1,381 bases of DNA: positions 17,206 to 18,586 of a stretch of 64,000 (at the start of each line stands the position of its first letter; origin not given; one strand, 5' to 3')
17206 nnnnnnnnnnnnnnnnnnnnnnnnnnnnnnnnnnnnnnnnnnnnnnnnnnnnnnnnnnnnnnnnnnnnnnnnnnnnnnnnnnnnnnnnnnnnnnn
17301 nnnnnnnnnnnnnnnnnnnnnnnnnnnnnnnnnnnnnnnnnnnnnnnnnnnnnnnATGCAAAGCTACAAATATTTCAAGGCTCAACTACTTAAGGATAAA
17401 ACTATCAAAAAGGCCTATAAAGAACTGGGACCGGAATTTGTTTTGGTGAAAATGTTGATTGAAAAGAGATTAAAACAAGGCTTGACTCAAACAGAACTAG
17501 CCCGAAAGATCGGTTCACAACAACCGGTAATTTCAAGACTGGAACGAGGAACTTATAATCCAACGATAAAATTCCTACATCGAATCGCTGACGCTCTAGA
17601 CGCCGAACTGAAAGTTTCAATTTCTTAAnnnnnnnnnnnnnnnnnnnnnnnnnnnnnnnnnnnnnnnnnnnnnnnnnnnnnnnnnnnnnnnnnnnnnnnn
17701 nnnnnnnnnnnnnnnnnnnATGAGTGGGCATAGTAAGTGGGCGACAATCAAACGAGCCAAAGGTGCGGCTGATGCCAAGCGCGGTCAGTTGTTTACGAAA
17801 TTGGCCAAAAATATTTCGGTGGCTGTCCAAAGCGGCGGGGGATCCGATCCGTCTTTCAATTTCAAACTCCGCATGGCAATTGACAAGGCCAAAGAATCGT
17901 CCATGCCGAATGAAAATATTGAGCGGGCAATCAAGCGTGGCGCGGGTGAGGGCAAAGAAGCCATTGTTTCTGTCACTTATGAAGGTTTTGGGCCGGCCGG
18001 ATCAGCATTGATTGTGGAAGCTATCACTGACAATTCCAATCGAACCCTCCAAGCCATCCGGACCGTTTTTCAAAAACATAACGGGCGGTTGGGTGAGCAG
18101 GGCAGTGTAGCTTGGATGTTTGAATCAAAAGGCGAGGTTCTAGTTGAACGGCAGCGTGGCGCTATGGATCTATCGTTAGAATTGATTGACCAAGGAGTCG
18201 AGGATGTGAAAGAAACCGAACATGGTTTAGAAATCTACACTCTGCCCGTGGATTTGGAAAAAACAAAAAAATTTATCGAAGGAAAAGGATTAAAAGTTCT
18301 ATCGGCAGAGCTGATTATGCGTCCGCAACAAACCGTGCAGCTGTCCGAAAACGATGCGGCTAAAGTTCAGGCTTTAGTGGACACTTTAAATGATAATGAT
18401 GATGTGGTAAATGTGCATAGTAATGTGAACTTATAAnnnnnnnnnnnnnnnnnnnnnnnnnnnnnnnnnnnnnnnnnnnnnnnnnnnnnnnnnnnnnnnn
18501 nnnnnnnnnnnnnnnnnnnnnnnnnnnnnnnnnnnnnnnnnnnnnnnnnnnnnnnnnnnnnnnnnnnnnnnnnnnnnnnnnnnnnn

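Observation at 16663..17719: Type II TA cassette (HigB/Gp49-like toxin plus XRE antitoxin) inserted between rsmI and yebC, flanked by duplicated gene fragments and direct repeats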

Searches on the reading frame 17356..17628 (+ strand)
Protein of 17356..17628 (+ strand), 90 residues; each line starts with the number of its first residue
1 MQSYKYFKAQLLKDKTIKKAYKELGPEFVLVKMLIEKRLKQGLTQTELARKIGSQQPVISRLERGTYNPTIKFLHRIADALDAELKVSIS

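Call 3: search_protein_families(library=pfam, proteins=[window:17356-17628:+], max_evalue=0.01)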
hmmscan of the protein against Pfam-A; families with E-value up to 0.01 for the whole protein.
window:17356-17628:+ (90 aa): 6 families
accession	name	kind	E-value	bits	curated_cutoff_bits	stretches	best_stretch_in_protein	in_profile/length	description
PF01381.28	HTH_3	-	4.3e-15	55.9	23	1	35-83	2-50/55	Helix-turn-helix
PF13560.12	HTH_31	-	1.3e-08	35.5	27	1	38-83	10-56/64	Helix-turn-helix domain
PF13744.12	HTH_37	-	1.4e-06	28.5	27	1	30-90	19-80/80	Helix-turn-helix domain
PF13443.12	HTH_26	-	2.2e-06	28.2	22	1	40-83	8-52/63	Cro/C1-type HTH DNA-binding domain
PF13413.12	HTH_25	-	0.0016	18.7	24.6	1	33-68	1-36/62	Helix-turn-helix domain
PF12844.13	HTH_19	-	0.0047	17.2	30.2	1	38-82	8-52/64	Helix-turn-helix domain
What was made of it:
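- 17356..17628 (+): XRE/HigA-like antitoxin, 90 aa. HTH_3 E = 4e-15 (call 3).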

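Call 44: search_solved_structures(query=window:17356-17628:+, max_evalue=0.001)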
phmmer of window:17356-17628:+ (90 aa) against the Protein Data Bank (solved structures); distinct sequences matched with E-value up to 0.001: 25.
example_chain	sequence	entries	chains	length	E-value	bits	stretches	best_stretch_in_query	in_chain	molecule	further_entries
8bny_A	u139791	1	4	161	2.7e-05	27.5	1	27-82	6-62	Immunity repressor protein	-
1r63_A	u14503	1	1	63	4.8e-05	26.7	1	36-83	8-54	REPRESSOR PROTEIN FROM BACTERIOPHAGE 434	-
1per_L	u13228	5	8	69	6.3e-05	26.3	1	36-83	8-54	PROTEIN (434 REPRESSOR) | 434 REPRESSOR | REPRESSOR PROTEIN CI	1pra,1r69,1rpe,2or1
6af3_B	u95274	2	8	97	8.6e-05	25.9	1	24-83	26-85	HigA antitoxin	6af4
3kxa_A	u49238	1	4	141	0.00011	25.5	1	34-82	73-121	Putative uncharacterized protein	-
8tac_A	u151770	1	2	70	0.00013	25.3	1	31-81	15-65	DBP48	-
4yg1_A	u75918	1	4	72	0.00014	25.2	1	37-84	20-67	Antitoxin HipB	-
4yg4_A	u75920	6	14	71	0.00015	25.2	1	37-84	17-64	Antitoxin HipB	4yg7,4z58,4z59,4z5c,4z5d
9sf2_A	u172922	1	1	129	0.00015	25.1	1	37-84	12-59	Transcriptional regulator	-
4z5h_A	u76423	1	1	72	0.0002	24.7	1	37-84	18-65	Antitoxin HipB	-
4ia8_A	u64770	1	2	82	0.00022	24.6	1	32-83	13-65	Regulatory protein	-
2wiu_B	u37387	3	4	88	0.00023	24.5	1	37-85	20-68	HTH-TYPE TRANSCRIPTIONAL REGULATOR HIPB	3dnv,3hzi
5k98_B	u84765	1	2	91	0.00024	24.5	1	37-84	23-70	Antitoxin HipB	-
2r63_A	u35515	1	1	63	0.00027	24.3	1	36-83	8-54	REPRESSOR PROTEIN FROM BACTERIOPHAGE 434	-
4f8d_A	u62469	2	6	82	0.0003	24.2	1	32-83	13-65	Regulatory protein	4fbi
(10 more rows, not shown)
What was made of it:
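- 17356..17628 (+): PDB 6af3_B HigA E = 8.6e-5 (call 44).
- On Type II toxin-antitoxin, HigBA-like (Gp49/HigB toxin + XRE antitoxin): HigA of 6af3 at E = 8.6e-5 (call 44).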

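Call 45: search_protein_families(library=ncbifam, proteins=[window:17356-17628:+], max_evalue=0.001)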
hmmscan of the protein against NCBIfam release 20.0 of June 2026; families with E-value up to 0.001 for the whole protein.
window:17356-17628:+ (90 aa): 12 families
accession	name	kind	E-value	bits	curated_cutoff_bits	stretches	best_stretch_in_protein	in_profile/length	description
NF041951.1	phage_RstR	subfamily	1.2e-09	38.4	80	1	32-82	5-55/108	RstR family transcriptional repressor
TIGR03070.1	couple_hipB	subfamily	8.5e-09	35.2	71.65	1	34-85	7-58/58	type II toxin-antitoxin system Y4mF family antitoxin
TIGR00270.2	TIGR00270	equivalog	2.7e-08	33.8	110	1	35-86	81-132/159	multiprotein bridging factor aMBF1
NF047948.1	male_kill_WMK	equivalog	2.4e-07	30.5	300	1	37-84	13-60/300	WO male-killing family protein Wmk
NF007271.0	PRK09726.1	equivalog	6e-07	29.4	79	1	37-86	20-69/88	type II toxin-antitoxin system antitoxin HipB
NF010465.0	PRK13890.1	equivalog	7.7e-06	26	96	1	40-86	16-62/121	conjugal transfer protein TrbA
NF006015.0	PRK08154.1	subfamily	1.1e-05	24.8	204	1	35-87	36-88/314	anaerobic benzoate catabolism transcriptional regulator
TIGR02850.1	spore_sigG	equivalog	3.1e-05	23.6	457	1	10-68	193-248/254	RNA polymerase sporulation sigma factor SigG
NF046032.1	TransRegSlrRBacil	equivalog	4.5e-05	23.6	250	1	37-86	9-59/149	HTH-type transcriptional regulator SlrR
NF007257.0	PRK09706.1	subfamily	4.9e-05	23.2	101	1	30-82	6-58/135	transcriptional repressor DicA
NF006071.0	PRK08215.1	equivalog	5.6e-05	22.8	372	1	9-66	195-249/258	RNA polymerase sporulation sigma factor SigG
TIGR03830.1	CxxCG_CxxCG_HTH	subfamily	0.00079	19.2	61.8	1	18-70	55-106/127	type II TA system antitoxin MqsA family protein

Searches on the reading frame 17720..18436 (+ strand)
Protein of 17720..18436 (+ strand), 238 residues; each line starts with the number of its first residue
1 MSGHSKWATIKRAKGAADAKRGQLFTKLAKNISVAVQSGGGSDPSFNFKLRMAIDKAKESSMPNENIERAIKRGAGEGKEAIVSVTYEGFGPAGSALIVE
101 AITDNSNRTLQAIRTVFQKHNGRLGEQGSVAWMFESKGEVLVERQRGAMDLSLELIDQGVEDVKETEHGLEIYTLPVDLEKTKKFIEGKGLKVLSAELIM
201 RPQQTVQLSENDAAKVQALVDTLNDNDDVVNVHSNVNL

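Call 3: search_protein_families(library=pfam, proteins=[window:17720-18436:+], max_evalue=0.01)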
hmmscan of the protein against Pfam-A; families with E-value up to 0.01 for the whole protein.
window:17720-18436:+ (238 aa): 2 families
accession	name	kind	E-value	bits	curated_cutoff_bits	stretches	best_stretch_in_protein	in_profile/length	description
PF01709.26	Transcrip_reg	-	1e-49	168.7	27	1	84-236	3-160/160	TACO1/YebC second and third domain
PF20772.2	TACO1_YebC_N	-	3.3e-32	111.2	36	1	5-77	1-73/73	TACO1/YebC protein N-terminal domain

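Call 8: find_encoding_contigs(protein=window:17720-18436:+, flank=6000, max_places=10)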
Protein window:17720-18436:+ (238 aa): 23 contigs read that carry it; 9 places shown.
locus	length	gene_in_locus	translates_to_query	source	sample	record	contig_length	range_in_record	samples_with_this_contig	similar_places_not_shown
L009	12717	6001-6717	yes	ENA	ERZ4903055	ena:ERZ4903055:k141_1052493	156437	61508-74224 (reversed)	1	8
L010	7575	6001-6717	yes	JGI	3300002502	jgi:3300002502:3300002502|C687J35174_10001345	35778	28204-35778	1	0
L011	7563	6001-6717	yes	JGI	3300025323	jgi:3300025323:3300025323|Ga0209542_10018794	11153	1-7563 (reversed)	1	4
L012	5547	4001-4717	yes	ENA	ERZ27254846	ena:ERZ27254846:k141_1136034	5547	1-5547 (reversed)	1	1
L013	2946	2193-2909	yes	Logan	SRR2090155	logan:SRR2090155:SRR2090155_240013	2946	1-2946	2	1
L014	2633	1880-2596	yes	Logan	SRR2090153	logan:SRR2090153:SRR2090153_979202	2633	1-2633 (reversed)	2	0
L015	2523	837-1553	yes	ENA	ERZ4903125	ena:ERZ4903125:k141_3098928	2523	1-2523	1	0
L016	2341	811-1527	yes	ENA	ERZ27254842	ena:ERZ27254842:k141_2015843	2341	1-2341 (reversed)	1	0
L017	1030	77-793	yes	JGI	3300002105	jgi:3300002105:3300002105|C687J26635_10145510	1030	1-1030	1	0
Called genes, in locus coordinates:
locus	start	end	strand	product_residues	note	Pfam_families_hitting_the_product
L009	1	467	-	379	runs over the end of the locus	PF21710:Spt6_S1 (faint), PF00575:S1, PF23459:S1_RRP5 (weak), PF00575:S1, PF23459:S1_RRP5 (weak)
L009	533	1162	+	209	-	PF13483:Lactamase_B_3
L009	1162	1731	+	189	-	-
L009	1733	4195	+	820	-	PF00521:DNA_topoisoIV, PF03989:DNA_gyraseA_C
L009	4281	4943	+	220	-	PF00590:TP_methylase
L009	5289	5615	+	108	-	PF05973:Gp49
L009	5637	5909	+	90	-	PF13744:HTH_37 (weak), PF13443:HTH_26 (weak), PF13560:HTH_31, PF01381:HTH_3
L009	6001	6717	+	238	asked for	PF20772:TACO1_YebC_N, PF01709:Transcrip_reg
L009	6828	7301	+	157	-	PF02075:RuvC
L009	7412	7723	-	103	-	-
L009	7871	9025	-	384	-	PF00579:tRNA-synt_1b, PF01479:S4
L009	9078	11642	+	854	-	PF00912:Transgly, PF00905:Transpeptidase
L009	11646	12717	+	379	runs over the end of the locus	PF04932:Wzy_C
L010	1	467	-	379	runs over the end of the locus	PF21710:Spt6_S1 (faint), PF00575:S1, PF23459:S1_RRP5 (weak), PF00575:S1, PF23459:S1_RRP5 (weak)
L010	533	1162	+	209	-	PF13483:Lactamase_B_3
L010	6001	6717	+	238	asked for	PF20772:TACO1_YebC_N, PF01709:Transcrip_reg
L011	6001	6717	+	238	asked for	PF20772:TACO1_YebC_N, PF01709:Transcrip_reg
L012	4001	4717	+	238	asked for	PF20772:TACO1_YebC_N, PF01709:Transcrip_reg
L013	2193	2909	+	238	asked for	PF20772:TACO1_YebC_N, PF01709:Transcrip_reg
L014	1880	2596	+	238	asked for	PF20772:TACO1_YebC_N, PF01709:Transcrip_reg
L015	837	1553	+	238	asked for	PF20772:TACO1_YebC_N, PF01709:Transcrip_reg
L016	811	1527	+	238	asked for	PF20772:TACO1_YebC_N, PF01709:Transcrip_reg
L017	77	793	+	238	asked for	PF20772:TACO1_YebC_N, PF01709:Transcrip_reg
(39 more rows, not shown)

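Call 45: search_protein_families(library=ncbifam, proteins=[window:17720-18436:+], max_evalue=0.001)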
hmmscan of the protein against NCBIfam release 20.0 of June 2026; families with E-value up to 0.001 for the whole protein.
window:17720-18436:+ (238 aa): 3 families
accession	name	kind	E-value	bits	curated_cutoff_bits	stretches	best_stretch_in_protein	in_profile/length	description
NF001030.0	PRK00110.1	equivalog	1.3e-86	290.2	243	1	1-237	1-235/245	YebC/PmpR family DNA-binding transcriptional regulator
TIGR01033.1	TIGR01033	subfamily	1.2e-80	270.7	208.75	1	1-237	1-238/238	YebC/PmpR family DNA-binding transcriptional regulator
NF009044.0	PRK12378.1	subfamily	7e-75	251.8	196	1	6-237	4-237/239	YebC/PmpR family DNA-binding transcriptional regulator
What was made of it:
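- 17720..18436 (+): Resident yebC, intact, 238 aa, with the 'AKGAAD' N-terminal haplotype. Pfam and NCBIfam hits (calls 3, 45).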

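Call 67: find_homologous_proteins(query=window:17720-18436:+, max_evalue=1e-60)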
Query window:17720-18436:+ (238 aa): 1491 proteins with E <= 1e-60 among 8000 candidates; the best 120 are listed.
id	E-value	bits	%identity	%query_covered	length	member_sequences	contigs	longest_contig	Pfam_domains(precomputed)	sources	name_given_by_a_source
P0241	5.6e-148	508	100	100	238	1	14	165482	PF01709.27,PF20772.3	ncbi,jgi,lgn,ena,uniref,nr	ncbi:MAG: hypothetical protein A3B10_03180 [Candidatus Doudnabacteria bacterium RIFCSPLOWO2_01_FULL_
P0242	1.4e-147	507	100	100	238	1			PF01709.27,PF20772.3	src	-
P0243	1.3e-122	425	82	100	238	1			PF01709.27,PF20772.3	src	-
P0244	2.7e-120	418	79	100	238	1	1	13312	PF01709.27,PF20772.3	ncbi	-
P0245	2.9e-120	418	80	100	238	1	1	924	PF01709.27,PF20772.3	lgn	-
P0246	1.1e-119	416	81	99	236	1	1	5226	PF01709.27,PF20772.3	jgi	jgi:YebC/PmpR family DNA-binding regulatory protein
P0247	6.9e-119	413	78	100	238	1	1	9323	PF01709.27,PF20772.3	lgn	-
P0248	3.0e-118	411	78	100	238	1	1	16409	PF01709.27,PF20772.3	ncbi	-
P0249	4.1e-118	411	77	100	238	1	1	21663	PF01709.27,PF20772.3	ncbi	-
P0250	1.1e-117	409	77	100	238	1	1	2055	PF01709.27,PF20772.3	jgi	jgi:YebC/PmpR family DNA-binding regulatory protein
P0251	1.7e-117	409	77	100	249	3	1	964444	PF01709.27,PF20772.3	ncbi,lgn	-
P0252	5.1e-117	407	77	100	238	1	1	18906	PF01709.27,PF20772.3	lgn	-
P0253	8.7e-117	406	77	99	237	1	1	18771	PF01709.27,PF20772.3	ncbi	-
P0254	2.1e-116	405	78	100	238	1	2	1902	PF01709.27,PF20772.3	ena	-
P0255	2.4e-116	405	76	100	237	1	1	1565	PF01709.27,PF20772.3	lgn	-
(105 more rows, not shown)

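Call 69: find_encoding_contigs(protein=P0246, flank=4000, max_places=2)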
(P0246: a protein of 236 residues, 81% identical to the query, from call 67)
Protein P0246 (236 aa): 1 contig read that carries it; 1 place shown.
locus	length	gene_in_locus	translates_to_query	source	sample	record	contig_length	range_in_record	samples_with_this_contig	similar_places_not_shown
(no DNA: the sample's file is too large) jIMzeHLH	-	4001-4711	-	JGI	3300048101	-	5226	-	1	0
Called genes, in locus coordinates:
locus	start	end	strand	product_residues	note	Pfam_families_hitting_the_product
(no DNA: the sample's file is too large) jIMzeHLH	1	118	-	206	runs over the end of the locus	?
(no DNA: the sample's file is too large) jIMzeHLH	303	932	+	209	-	PF13483:Lactamase_B_3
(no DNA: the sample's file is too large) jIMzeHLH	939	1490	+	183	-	-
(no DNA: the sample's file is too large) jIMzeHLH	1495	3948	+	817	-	PF00521:DNA_topoisoIV, PF03989:DNA_gyraseA_C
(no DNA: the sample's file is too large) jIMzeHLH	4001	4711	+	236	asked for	PF20772:TACO1_YebC_N, PF01709:Transcrip_reg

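Call 70: find_encoding_contigs(protein=P0244, flank=4000, max_places=2)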
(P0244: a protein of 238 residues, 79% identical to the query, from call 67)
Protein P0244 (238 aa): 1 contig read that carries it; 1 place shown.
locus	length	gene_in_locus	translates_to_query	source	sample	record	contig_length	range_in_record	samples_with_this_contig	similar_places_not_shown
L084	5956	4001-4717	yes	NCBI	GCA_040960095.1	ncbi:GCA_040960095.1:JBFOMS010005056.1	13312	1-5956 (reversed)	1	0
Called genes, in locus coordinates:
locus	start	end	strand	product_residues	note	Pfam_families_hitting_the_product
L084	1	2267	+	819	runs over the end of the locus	PF00521:DNA_topoisoIV, PF03989:DNA_gyraseA_C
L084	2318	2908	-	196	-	-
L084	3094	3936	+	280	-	PF01978:TrmB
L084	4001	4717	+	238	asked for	PF20772:TACO1_YebC_N, PF01709:Transcrip_reg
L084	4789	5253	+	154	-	PF02075:RuvC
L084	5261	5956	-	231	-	?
